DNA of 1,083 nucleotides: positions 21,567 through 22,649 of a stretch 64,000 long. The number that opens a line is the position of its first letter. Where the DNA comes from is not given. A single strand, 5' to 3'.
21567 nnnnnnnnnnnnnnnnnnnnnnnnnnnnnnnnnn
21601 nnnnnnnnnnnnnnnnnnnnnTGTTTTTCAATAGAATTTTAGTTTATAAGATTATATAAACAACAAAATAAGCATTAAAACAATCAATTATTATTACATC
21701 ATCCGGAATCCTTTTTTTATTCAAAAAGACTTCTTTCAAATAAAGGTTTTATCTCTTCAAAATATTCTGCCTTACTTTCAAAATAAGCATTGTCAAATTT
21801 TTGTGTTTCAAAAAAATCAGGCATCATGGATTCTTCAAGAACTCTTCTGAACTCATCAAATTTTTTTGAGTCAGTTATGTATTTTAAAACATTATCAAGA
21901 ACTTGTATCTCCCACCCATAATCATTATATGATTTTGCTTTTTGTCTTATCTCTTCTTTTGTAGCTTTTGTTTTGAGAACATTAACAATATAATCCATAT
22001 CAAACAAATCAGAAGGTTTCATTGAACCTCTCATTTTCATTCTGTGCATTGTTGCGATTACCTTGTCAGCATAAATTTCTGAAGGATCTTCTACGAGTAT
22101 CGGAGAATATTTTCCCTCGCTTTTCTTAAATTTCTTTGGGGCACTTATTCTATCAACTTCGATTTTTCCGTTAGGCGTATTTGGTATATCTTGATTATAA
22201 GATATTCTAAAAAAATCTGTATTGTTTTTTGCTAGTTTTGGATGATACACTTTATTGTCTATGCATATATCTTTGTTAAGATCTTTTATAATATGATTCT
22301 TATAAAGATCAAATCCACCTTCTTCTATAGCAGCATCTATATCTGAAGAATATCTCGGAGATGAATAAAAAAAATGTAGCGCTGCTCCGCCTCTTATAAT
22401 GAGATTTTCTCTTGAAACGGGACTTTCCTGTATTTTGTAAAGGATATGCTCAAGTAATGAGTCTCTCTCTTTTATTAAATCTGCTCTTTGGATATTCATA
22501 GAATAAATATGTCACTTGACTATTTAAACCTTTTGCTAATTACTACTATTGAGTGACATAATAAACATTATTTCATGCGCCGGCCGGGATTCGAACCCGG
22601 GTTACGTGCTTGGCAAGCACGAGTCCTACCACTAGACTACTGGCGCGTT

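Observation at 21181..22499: AbiEii-type nucleotidyltransferase plus NDT/SLOG-like protein: candidate two-gene nucleotide-centred conflict module beside a tRNA pair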

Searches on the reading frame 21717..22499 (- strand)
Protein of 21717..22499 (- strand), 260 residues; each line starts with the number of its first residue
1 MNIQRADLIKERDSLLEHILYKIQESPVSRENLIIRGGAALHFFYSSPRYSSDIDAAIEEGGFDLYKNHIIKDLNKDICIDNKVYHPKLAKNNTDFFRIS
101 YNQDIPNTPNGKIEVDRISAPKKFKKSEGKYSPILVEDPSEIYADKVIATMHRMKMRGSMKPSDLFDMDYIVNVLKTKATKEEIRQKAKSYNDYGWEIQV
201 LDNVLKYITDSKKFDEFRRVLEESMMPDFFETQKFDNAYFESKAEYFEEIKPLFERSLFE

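Call 4: search_protein_families(library=pfam, proteins=[window:21717-22499:-], max_evalue=1)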
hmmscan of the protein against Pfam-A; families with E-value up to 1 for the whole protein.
window:21717-22499:- (260 aa): 4 families
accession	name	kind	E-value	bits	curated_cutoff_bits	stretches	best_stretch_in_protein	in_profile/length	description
PF08843.17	AbiEii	-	1.8e-16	61.3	22.5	1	28-232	10-226/238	Nucleotidyl transferase AbiEii toxin, Type IV TA system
PF04363.17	DUF496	-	0.039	14.6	23.2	1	171-229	8-65/93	Protein of unknown function (DUF496)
PF19810.5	HFX_2341_N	-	0.084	13.8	30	1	114-182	10-81/120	HFX_2341-like, N-terminal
PF23942.1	DUF7277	-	0.28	12.3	27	0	37-89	5-56/87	Domain of unknown function (DUF7277)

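Call 5: search_protein_families(library=ncbifam, proteins=[window:21717-22499:-], max_evalue=1)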
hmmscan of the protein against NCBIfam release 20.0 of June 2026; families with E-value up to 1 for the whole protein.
window:21717-22499:- (260 aa): 2 families
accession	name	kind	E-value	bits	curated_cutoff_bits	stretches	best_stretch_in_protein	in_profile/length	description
NF053544.1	LolA2_flexi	equivalog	0.0062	15.9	125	1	208-253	108-153/208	flexirubin biosynthesis/transport protein LolA2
NF003844.0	PRK05423.1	equivalog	0.043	13.7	122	1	169-229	14-73/110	DUF496 family protein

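Call 6: search_protein_families(library=padloc, proteins=[window:21717-22499:-], max_evalue=1)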
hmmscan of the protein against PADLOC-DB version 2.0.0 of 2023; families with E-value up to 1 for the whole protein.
window:21717-22499:- (260 aa): 18 families
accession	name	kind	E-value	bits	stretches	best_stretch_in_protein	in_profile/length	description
PDLC02296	AbiEii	-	2.8e-18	64.1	1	15-250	29-277/282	AbiEii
PDLC02323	AbiEii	-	2.1e-12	45.2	1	10-234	19-241/248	AbiEii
PDLC02304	AbiEii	-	3.7e-12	44.7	1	11-204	22-218/260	AbiEii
PDLC02307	AbiEii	-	1.9e-11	42.2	1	10-194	6-167/219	AbiEii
PDLC02294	AbiEii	-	1e-09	36.6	1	11-219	23-231/260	AbiEii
PDLC02305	AbiEii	-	6e-09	33.5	1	14-198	26-214/306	AbiEii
PDLC02324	AbiEii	-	9.3e-08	30.1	1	13-230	7-209/231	AbiEii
PDLC02306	AbiEii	-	4e-07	27.9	1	15-78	23-86/280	AbiEii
PDLC02293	AbiEii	-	9.3e-07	26.6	1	31-245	40-265/270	AbiEii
PDLC02328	AbiEii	-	9.5e-07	26.9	1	29-186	11-156/203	AbiEii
PDLC02291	AbiEii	-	1.6e-06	25.7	2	133-189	163-219/310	AbiEii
PDLC02314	AbiEii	-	2.5e-05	21.7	1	30-180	50-211/290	AbiEii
PDLC02298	AbiEii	-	5.3e-05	20.7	1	16-221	11-203/220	AbiEii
PDLC02288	AbiEii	-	6.3e-05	20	1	15-62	36-82/294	AbiEii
PDLC02290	AbiEii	-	0.00012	19.7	1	29-174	21-162/290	AbiEii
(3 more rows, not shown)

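Call 7: find_homologous_proteins(query=window:21717-22499:-)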
Query window:21717-22499:- (260 aa): 7 proteins with E <= 0.001 among 304 candidates.
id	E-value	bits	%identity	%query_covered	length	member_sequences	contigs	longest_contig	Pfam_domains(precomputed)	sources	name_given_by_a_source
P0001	3.3e-168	576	100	100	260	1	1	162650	PF08843.18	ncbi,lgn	ncbi:MAG: nucleotidyl transferase AbiEii/AbiGii toxin family protein [Candidatus Pacearchaeota archa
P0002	3.7e-93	330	58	96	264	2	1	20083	PF08843.18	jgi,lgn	jgi:hypothetical protein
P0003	4.0e-86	307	54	99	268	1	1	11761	PF08843.18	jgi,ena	-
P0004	2.0e-67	246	48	97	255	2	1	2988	PF08843.18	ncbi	-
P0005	2.7e-48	183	40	95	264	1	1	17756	PF08843.18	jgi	jgi:hypothetical protein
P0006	2.3e-44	170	38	95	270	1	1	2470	PF08843.18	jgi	-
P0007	1.9e-40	157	38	94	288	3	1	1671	PF08843.18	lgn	-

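Call 9: find_encoding_contigs(protein=P0003, flank=6000, max_places=3)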
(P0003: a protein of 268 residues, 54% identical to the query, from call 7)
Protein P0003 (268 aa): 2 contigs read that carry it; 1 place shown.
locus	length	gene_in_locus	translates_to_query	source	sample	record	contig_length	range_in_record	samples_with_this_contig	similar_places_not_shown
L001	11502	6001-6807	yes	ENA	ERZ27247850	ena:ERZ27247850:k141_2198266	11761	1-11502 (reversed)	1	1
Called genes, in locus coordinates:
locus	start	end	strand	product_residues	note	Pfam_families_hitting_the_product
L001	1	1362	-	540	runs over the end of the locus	?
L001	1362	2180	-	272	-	PF04773:FecR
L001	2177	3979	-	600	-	-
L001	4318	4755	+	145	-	-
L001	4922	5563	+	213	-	-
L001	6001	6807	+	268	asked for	PF08843:AbiEii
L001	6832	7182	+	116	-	PF00156:Pribosyltran (weak)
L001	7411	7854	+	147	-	PF05014:Nuc_deoxyrib_tr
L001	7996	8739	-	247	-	PF04402:SIMPL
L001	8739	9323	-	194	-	PF01022:HTH_5 (weak), PF12840:HTH_20, PF13412:HTH_24 (weak)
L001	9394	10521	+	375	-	PF01702:TGT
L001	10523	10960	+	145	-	PF00334:NDK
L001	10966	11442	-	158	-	PF08211:dCMP_cyt_deam_2, PF00383:dCMP_cyt_deam_1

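Call 10: find_encoding_contigs(protein=P0002, flank=6000, max_places=3)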
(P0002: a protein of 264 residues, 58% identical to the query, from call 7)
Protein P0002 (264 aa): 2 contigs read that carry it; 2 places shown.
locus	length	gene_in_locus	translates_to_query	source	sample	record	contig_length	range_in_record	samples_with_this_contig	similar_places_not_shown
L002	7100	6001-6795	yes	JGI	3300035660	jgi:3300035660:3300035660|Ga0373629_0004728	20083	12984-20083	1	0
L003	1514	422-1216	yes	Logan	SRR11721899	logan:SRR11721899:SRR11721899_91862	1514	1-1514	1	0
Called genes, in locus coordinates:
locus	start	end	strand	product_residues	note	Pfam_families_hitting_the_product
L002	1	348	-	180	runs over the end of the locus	PF00252:Ribosomal_L16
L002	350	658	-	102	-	-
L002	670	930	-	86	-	PF01247:Ribosomal_L35Ae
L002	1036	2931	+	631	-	PF04851:ResIII (weak), PF13307:Helicase_C_2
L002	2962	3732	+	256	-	PF02811:PHP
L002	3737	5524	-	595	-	PF01909:NTP_transf_2, PF18765:Polbeta (weak)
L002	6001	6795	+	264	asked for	PF08843:AbiEii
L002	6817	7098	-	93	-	?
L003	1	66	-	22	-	?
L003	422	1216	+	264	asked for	PF08843:AbiEii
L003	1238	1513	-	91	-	?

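Call 11: find_encoding_contigs(protein=P0005, flank=6000, max_places=3)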
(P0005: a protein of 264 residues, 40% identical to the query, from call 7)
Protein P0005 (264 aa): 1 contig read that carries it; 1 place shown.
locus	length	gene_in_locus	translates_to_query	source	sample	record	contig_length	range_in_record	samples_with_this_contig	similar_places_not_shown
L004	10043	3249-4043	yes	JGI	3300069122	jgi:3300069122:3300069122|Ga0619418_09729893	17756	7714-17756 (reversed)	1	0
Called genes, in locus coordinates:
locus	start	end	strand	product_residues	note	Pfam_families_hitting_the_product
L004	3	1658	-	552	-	?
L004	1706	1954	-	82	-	-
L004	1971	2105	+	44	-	-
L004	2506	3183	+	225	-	PF01902:Diphthami_syn_2_N, PF28410:Diphthami_syn_2_C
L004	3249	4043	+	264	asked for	PF08843:AbiEii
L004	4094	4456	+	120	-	PF01336:tRNA_anti-codon (weak)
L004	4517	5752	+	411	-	PF07693:KAP_NTPase (weak), PF13401:AAA_22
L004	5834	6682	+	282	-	-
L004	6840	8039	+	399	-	PF01970:TctA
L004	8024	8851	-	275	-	PF02675:AdoMet_dc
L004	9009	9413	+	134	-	PF01467:CTP_transf_like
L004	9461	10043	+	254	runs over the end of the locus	PF03009:GDPD, PF13653:GDPD_2 (weak)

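Call 17: search_protein_families(library=pfam, proteins=[L001:4922-5563:+, L001:4318-4755:+, L001:6832-7182:+, L002:6817-7098:-], max_evalue=1)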
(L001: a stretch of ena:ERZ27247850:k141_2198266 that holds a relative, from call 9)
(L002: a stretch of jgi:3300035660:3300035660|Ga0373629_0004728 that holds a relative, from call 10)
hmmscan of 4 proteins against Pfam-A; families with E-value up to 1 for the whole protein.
L001:4922-5563:+ (213 aa): 0 families

L001:4318-4755:+ (145 aa): 0 families

L001:6832-7182:+ (116 aa): 2 families
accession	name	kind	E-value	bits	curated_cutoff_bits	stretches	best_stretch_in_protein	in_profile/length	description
PF00156.33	Pribosyltran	-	2.3e-09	37.2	26.3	2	11-55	11-56/158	Phosphoribosyl transferase domain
PF13662.12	Toprim_4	-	0.023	15.4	25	1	14-74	5-65/85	Toprim domain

L002:6817-7098:- (93 aa): 3 families
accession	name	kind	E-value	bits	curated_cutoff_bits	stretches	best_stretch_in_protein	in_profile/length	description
PF04402.19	SIMPL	-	1.9e-18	67.9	25.2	1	1-90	117-205/205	Protein of unknown function (DUF541)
PF01996.21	F420_ligase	-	0.13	12.2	25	1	5-67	106-167/218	F420-0:Gamma-glutamyl ligase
PF08366.18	LLGL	-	0.2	12.3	22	1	39-82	14-56/104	LLGL2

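Call 23: find_related_loci(query=A1, collection=metagenome_contigs, flank=6000)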
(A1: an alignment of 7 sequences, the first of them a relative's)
Query A1 (260 aa) in metagenome_contigs; peptide patterns used: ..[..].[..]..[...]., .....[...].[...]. (x = any residue, [..] = any of these).
97 stretches matched a pattern; 39 encode a relative of the query (tblastn E <= 1e-3); 39 distinct loci.
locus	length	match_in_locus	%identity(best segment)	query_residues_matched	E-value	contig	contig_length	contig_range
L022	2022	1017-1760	59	1-250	6e-107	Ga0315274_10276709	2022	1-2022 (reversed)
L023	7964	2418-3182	54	1-257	9e-94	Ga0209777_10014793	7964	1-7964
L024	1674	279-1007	42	7-251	3e-64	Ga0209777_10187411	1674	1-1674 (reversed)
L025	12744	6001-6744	41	9-251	7e-60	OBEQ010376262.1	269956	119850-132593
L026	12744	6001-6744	41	9-251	7e-60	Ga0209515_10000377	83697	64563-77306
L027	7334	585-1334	41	9-253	7e-59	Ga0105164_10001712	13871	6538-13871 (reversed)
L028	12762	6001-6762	40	7-252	2e-55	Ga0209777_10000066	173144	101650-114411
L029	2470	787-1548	38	7-252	2e-51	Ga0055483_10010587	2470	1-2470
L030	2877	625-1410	35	12-252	6e-45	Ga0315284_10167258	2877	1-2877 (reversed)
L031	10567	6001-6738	37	3-251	9e-44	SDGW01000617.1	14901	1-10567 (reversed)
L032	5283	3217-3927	33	3-247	5e-43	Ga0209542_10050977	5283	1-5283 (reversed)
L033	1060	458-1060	37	12-215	6e-37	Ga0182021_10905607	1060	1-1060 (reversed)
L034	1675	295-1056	32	9-254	5e-34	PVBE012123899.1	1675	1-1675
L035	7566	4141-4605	30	35-195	7e-15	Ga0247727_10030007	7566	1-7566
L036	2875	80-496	28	29-171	1e-11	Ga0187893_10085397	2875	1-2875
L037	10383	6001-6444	27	31-174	2e-10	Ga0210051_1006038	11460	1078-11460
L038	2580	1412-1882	32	19-176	2e-7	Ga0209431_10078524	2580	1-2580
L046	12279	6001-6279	27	16-113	3e-6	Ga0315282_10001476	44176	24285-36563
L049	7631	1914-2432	26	16-172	7e-6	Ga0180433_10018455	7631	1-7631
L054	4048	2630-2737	44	35-70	3e-5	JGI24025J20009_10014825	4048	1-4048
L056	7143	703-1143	25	33-176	7e-5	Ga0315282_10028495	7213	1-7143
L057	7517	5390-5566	31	18-75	1e-4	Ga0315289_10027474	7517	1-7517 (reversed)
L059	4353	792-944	30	15-70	2e-4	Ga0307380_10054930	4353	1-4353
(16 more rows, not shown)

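Call 28: search_solved_structures(query=A1, max_evalue=1, show_alignments=2)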
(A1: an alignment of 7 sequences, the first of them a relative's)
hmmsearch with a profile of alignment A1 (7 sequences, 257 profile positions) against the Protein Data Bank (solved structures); distinct sequences matched with E-value up to 1: 4.
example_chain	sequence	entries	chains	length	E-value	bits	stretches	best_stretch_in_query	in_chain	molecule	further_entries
4o8s_A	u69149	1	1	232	0.00033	23.2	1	28-172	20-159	Putative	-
4ok0_A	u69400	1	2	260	0.00043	22.8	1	28-171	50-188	Putative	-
1xs9_A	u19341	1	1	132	0.62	12.4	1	166-249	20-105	Multiple antibiotic resistance protein marA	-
1bl0_A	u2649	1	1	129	0.64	12.4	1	166-249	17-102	PROTEIN (MULTIPLE ANTIBIOTIC RESISTANCE PROTEIN)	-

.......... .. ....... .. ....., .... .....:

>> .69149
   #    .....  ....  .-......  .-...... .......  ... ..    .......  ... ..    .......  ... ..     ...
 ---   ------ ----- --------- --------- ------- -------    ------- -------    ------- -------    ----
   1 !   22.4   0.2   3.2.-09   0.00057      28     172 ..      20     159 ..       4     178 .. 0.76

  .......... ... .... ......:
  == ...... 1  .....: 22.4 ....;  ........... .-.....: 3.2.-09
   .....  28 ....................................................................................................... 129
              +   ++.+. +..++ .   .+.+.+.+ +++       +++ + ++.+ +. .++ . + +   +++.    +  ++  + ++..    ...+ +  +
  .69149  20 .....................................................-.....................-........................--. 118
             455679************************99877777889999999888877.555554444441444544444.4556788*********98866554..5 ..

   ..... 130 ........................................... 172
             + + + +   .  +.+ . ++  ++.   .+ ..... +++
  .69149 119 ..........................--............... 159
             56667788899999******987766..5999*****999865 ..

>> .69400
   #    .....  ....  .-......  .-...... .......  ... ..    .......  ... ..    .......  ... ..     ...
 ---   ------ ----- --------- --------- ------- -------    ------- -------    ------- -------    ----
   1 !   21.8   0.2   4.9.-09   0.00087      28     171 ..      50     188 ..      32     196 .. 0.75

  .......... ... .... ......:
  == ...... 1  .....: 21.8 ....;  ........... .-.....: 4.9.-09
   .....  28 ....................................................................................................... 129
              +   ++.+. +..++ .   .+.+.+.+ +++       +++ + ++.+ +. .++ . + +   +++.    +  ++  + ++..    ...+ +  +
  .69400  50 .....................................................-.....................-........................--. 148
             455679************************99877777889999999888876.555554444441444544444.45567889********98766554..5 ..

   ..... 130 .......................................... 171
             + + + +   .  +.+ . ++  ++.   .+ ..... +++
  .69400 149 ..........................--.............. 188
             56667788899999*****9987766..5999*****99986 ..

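Call 57: predict_structure(alignment_id=A1)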
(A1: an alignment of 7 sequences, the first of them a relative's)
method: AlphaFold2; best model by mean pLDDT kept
length: 260 residues; sequences in the alignment: 7
mean_pLDDT: 91.7   pTM: 0.88
mean pLDDT of the five models: 91.7, 91.4, 89.5, 89.0, 66.3
residues with pLDDT >= 90: 207; 70-90: 45; 50-70: 3; < 50: 5
segments of 3 or more residues with pLDDT < 50: 257-260
pLDDT, mean of each block of 10 residues (from residue 1): 76 96 96 96 94 92 92 96 95 95 89 89 93 96 96 95 94 95 92 93 95 91 89 91 92 67
secondary structure, 60 per line:
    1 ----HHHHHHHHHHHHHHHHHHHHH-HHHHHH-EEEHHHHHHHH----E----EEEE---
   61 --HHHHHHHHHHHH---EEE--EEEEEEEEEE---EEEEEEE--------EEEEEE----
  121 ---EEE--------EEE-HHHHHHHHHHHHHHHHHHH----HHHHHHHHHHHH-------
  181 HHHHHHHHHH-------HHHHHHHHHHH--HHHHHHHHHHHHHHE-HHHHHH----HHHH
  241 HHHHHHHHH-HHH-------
elements in order: H5-25 H27-32 E34-36 H37-44 E54-57 H63-74 E78-80 E83-92 E96-102 E111-116 E124-126 E135-137 H139-157 H162-173 H181-190 H198-208 H211-224 H227-232 H237-249

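Call 60: fold_search(model_id=the predicted structure, library=pdb)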
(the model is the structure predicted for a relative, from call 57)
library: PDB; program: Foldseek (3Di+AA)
matches with E <= 10: 636; with E <= 0.001: 6
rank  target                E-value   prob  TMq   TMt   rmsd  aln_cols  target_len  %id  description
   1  4ok0_B                1.6e-08  1.00  0.54  0.61   6.4       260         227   13  Crystal structure of putative nucleotidyltransferase from H. pylori (released 2014-04-09)
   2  4o8s                  2.1e-08  1.00  0.52  0.58   6.2       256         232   14  Crystal structure of JHP933 from Helicobacter pylori (released 2014-09-10)
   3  4ok0_A                1.6e-07  1.00  0.52  0.59   6.9       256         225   13  Crystal structure of putative nucleotidyltransferase from H. pylori (released 2014-04-09)
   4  6y56                  2.8e-06  1.00  0.59  0.53   6.4       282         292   13  MenT4, nucleotidyltransferase toxin Rv2826c from Mycobacterium tuberculosis H37Rv (released 2020-09-16)
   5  7cqz                  9.1e-04  0.84  0.23  0.19  16.6       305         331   12  crystal structure of mouse FAM46C (TENT5C) (released 2021-06-09)
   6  8exf_A                9.1e-04  0.72  0.21  0.18  16.5       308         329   14  Crystal structure of human FAM46A-BCCIPa complex at 3.2 angstrom resolution (released 2023-03-15)
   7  6jyj_A                1.1e-03  0.72  0.21  0.18  16.5       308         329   11  Crystal structure of FAM46B (TENT5B) (released 2020-03-04)
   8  6w3i_A                2.8e-03  0.69  0.24  0.21  15.9       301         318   14  Crystal structure of a FAM46C mutant in complex with Plk4 (released 2020-05-06)
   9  8exe_A                3.0e-03  0.54  0.21  0.19  15.8       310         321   11  Crystal structure of human FAM46A-BCCIPa complex at 3.5 angstrom resolution (released 2023-03-15)
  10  6w38_A                3.6e-03  0.54  0.23  0.19  17.6       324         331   12  Crystal structure of the FAM46C/Plk4 complex (released 2020-05-06)
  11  6jyj_B                4.0e-03  0.54  0.21  0.18  15.3       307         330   12  Crystal structure of FAM46B (TENT5B) (released 2020-03-04)
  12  6jyj_C                4.5e-03  0.63  0.23  0.20  14.8       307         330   12  Crystal structure of FAM46B (TENT5B) (released 2020-03-04)
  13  4p37_A                9.3e-03  0.57  0.26  0.15  20.8       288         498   11  Crystal structure of the Megavirus polyadenylate synthase (released 2015-04-01)
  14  4p37_B                2.2e-02  0.96  0.36  0.21   8.0       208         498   14  Crystal structure of the Megavirus polyadenylate synthase (released 2015-04-01)
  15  4fo1_A                2.7e-02  0.98  0.36  0.54   6.1       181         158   12  Crystal structure of lincosamide antibiotic adenylyltransferase LnuA, apo (released 2012-07-04)
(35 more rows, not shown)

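Call 61: search_protein_families(library=pfam, proteins=[L004:4517-5752:+, L004:4094-4456:+, L031:4894-5898:+, L032:2771-3184:+, L032:4063-4704:+], max_evalue=0.1)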
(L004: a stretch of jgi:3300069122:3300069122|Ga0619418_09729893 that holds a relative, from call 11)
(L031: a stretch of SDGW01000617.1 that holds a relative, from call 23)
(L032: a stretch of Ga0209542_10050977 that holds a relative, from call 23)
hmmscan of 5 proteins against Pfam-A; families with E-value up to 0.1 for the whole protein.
L004:4517-5752:+ (411 aa): 8 families
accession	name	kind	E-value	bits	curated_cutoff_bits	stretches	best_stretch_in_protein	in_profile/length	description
PF13401.12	AAA_22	-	5.4e-12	46.6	27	1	56-177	8-125/130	AAA domain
PF25199.1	nSTAND_NTPase5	-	1.4e-05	25.4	34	1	58-180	46-138/145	Novel STAND NTPase 5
PF07693.20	KAP_NTPase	-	2e-05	24.4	20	1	60-185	27-126/293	KAP family P-loop domain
PF00931.28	NB-ARC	-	0.0015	18.3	23.5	1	57-174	22-135/248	NB-ARC domain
PF13191.12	AAA_16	-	0.0016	19.4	32.6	1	58-165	29-159/167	AAA ATPase domain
PF05729.18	NACHT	-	0.0062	16.8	26.7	1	57-208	4-160/167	NACHT domain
PF13245.12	AAA_19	-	0.044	14.4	25.1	1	57-167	15-119/134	AAA domain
PF00004.35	AAA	-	0.07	14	21.2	0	58-154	3-73/131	ATPase family associated with various cellular activities (AAA)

L004:4094-4456:+ (120 aa): 10 families
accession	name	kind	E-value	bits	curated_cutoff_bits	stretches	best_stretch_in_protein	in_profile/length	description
PF01336.31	tRNA_anti-codon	-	4.4e-06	27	27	1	55-117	2-73/75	OB-fold nucleic acid binding domain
PF08661.17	Rep_fac-A_3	-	0.002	18.9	23.5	1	50-108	17-71/105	Replication factor A protein 3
PF17329.7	DUF5367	-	0.0088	16.7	25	1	17-75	9-67/98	Family of unknown function (DUF5367)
PF12869.13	tRNA_anti-like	-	0.015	15.3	23.5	1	49-112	68-142/146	tRNA_anti-like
PF18672.6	PilZN1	-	0.019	15.1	25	1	5-71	12-83/93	N-terminal PilZ-like domain PilZN1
PF13742.12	tRNA_anti_2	-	0.02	15.6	27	1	51-108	19-84/95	OB-fold nucleic acid binding domain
PF12658.13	Ten1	-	0.064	13.7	25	0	85-108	15-40/117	Telomere capping, CST complex subunit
PF03968.19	LptD_N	-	0.072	13.8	20.4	1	92-119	12-39/113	LptA/(LptD N-terminal domain) LPS transport protein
PF07666.16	MpPF26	-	0.072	13.6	37.2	1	17-59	16-61/75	M penetrans paralogue family 26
PF20608.4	Phage_tube_C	-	0.082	13.7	24.1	0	81-109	21-49/82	Phage tail tube protein C-terminal domain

L031:4894-5898:+ (334 aa): 5 families
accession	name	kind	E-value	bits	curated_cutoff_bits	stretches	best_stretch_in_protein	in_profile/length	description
PF01866.22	Diphthamide_syn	-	1.1e-58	199.5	33.2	1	36-314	2-276/302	Putative diphthamide synthesis protein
PF12362.13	DUF3646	-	0.03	15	30.2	1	209-275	25-91/114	DNA polymerase III gamma and tau subunits C terminal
PF03698.18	UPF0180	-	0.05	14.2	25.4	0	148-193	13-40/77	Uncharacterised protein family (UPF0180)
PF00044.30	Gp_dh_N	-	0.081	13.7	31.7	0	261-304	52-95/101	Glyceraldehyde 3-phosphate dehydrogenase, NAD binding domain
PF06589.16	CRA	-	0.093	13.2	26.6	0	227-265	55-94/123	Circumsporozoite-related antigen (CRA)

L032:2771-3184:+ (137 aa): 2 families
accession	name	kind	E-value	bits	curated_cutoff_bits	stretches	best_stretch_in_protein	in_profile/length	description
PF01870.24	Hjc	-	2.6e-28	98.2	21.1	1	10-100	2-92/93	Archaeal holliday junction resolvase (hjc)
PF24608.2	PDDEXK_15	-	0.0033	17.8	27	1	2-83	1-89/164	Phage putative PDDEXK endonuclease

L032:4063-4704:+ (213 aa): 5 families
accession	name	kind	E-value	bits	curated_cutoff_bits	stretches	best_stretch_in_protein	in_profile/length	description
PF02002.24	TFIIE_alpha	-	2e-14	53.8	22.9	1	8-109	3-104/105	TFIIE alpha subunit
PF25212.1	HVO_A0114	-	1.5e-07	31.5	27.6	1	10-72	14-75/84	HVO_A0114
PF23203.1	KIF21A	-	0.029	14.5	28.5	1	147-199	18-72/161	KIF21A-like domain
PF04559.17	Herpes_UL17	-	0.048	13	25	1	67-194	121-219/502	Herpesvirus UL17 protein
PF13248.11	Zn_ribbon_3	-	0.05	13.5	27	0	132-146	2-17/26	zinc-ribbon domain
